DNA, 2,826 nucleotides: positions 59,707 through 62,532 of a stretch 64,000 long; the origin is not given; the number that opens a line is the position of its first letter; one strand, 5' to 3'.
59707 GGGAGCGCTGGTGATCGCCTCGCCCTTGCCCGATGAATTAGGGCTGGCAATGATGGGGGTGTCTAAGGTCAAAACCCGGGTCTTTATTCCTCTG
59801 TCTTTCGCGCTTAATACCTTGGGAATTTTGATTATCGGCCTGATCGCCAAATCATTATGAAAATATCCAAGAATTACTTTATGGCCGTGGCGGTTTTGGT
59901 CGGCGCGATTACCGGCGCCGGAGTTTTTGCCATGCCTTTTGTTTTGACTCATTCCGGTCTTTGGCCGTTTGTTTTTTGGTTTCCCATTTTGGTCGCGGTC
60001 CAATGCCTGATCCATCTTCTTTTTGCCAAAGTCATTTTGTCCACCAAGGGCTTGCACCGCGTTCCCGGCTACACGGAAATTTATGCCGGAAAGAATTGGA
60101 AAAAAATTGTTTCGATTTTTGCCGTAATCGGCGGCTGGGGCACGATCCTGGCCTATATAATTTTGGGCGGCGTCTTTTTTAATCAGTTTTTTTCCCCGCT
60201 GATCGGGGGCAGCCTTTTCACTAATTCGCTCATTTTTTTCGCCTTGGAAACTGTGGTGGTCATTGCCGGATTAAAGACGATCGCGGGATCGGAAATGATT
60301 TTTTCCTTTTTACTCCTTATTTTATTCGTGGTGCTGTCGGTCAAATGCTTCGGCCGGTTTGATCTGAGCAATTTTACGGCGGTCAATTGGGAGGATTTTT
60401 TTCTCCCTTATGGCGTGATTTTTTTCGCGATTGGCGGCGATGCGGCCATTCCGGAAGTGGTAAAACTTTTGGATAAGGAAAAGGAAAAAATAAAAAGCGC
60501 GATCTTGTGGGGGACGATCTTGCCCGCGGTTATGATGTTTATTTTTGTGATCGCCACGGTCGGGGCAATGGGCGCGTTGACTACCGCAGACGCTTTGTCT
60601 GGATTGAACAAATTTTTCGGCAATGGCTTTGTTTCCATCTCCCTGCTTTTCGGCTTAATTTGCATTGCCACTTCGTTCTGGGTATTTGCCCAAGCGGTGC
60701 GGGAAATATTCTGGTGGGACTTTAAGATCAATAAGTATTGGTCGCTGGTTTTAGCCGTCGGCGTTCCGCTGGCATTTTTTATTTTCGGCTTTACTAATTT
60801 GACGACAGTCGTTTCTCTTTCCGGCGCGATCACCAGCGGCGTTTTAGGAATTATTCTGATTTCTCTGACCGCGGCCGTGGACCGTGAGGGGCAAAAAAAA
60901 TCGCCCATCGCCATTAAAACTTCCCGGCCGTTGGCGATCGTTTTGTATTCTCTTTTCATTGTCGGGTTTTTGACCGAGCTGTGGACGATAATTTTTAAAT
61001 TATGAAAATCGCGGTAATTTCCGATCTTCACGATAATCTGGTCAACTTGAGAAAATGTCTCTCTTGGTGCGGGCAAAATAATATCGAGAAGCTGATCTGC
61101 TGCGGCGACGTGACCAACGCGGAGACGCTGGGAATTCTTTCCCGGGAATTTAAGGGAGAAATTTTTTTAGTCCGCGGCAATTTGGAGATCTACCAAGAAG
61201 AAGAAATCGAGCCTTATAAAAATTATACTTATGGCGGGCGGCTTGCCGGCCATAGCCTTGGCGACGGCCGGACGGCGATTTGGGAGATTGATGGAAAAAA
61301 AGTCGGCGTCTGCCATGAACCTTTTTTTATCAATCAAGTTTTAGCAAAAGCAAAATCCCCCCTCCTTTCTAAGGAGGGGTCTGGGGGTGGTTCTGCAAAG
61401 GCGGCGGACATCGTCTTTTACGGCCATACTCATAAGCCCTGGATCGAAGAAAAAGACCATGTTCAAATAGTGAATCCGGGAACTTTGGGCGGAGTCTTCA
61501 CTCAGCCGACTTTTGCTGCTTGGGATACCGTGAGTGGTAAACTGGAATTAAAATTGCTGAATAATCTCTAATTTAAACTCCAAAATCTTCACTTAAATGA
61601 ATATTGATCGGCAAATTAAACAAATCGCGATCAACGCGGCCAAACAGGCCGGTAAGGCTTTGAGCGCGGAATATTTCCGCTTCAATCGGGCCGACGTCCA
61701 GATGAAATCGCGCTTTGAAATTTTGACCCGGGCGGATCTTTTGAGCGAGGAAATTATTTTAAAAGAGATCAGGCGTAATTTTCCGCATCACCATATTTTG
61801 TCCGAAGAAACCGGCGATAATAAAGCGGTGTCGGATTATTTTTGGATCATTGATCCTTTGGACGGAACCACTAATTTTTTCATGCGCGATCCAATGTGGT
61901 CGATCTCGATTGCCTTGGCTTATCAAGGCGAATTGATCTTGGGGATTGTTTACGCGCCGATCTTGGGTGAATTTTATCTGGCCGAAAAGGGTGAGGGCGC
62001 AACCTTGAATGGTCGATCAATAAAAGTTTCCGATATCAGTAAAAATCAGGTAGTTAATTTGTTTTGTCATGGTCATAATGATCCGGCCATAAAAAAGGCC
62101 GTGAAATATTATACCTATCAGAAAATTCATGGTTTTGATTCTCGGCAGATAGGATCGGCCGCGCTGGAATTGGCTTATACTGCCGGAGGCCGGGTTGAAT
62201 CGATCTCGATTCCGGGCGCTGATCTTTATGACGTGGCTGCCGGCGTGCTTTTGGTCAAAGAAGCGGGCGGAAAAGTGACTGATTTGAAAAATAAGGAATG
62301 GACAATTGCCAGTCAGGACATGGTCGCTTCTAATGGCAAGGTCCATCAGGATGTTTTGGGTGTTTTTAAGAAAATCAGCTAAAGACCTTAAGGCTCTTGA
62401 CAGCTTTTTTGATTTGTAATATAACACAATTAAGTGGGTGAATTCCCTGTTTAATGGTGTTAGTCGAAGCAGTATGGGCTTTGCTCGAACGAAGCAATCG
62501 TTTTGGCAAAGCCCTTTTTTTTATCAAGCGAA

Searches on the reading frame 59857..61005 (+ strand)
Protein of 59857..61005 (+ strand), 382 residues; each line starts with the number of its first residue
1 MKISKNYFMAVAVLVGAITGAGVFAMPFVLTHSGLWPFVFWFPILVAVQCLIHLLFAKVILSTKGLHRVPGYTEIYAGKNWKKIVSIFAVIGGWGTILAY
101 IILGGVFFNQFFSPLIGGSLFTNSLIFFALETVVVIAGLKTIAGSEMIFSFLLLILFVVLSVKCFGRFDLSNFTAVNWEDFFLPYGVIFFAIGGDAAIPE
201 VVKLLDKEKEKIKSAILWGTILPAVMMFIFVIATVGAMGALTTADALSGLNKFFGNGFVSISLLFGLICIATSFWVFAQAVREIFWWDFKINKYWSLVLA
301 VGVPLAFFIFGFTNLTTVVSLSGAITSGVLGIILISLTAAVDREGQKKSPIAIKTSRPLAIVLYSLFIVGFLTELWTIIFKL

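Call 9: search_protein_families(library=pfam, proteins=[window:59857-61005:+])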
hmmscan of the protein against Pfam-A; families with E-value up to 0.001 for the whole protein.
window:59857-61005:+ (382 aa): 3 families
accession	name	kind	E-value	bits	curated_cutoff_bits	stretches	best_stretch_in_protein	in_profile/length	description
PF03222.19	Trp_Tyr_perm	-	6.3e-16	58.9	22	1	5-370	3-389/393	Tryptophan/tyrosine permease family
PF13520.12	AA_permease_2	-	1.4e-05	24.7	27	1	7-276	3-286/427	Amino acid permease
PF01490.24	Aa_trans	-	0.00012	21.3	25.6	1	7-333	5-363/410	Transmembrane amino acid transporter protein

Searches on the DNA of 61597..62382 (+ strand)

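Call 91: search_rna_families(source=L034, start=9030, end=9870, threshold=evalue, max_evalue=10, show_alignments=2)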
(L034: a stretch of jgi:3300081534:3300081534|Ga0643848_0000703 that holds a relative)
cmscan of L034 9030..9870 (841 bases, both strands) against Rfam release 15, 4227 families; matches with E-value up to 10: 3.
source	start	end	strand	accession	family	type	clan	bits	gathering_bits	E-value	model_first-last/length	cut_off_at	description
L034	9753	9852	-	RF02029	sraA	Gene; sRNA;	-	18.7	56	4.7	1-95/95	no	sraA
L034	9682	9719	-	RF01306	sR52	Gene; snRNA; snoRNA; CD-box;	-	15.8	50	1.2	1-60/60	no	Small nucleolar RNA sR52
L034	9703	9745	+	RF01370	CRISPR-DR57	Gene; CRISPR;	-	14.9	39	4.2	1-37/37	no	CRISPR RNA direct repeat element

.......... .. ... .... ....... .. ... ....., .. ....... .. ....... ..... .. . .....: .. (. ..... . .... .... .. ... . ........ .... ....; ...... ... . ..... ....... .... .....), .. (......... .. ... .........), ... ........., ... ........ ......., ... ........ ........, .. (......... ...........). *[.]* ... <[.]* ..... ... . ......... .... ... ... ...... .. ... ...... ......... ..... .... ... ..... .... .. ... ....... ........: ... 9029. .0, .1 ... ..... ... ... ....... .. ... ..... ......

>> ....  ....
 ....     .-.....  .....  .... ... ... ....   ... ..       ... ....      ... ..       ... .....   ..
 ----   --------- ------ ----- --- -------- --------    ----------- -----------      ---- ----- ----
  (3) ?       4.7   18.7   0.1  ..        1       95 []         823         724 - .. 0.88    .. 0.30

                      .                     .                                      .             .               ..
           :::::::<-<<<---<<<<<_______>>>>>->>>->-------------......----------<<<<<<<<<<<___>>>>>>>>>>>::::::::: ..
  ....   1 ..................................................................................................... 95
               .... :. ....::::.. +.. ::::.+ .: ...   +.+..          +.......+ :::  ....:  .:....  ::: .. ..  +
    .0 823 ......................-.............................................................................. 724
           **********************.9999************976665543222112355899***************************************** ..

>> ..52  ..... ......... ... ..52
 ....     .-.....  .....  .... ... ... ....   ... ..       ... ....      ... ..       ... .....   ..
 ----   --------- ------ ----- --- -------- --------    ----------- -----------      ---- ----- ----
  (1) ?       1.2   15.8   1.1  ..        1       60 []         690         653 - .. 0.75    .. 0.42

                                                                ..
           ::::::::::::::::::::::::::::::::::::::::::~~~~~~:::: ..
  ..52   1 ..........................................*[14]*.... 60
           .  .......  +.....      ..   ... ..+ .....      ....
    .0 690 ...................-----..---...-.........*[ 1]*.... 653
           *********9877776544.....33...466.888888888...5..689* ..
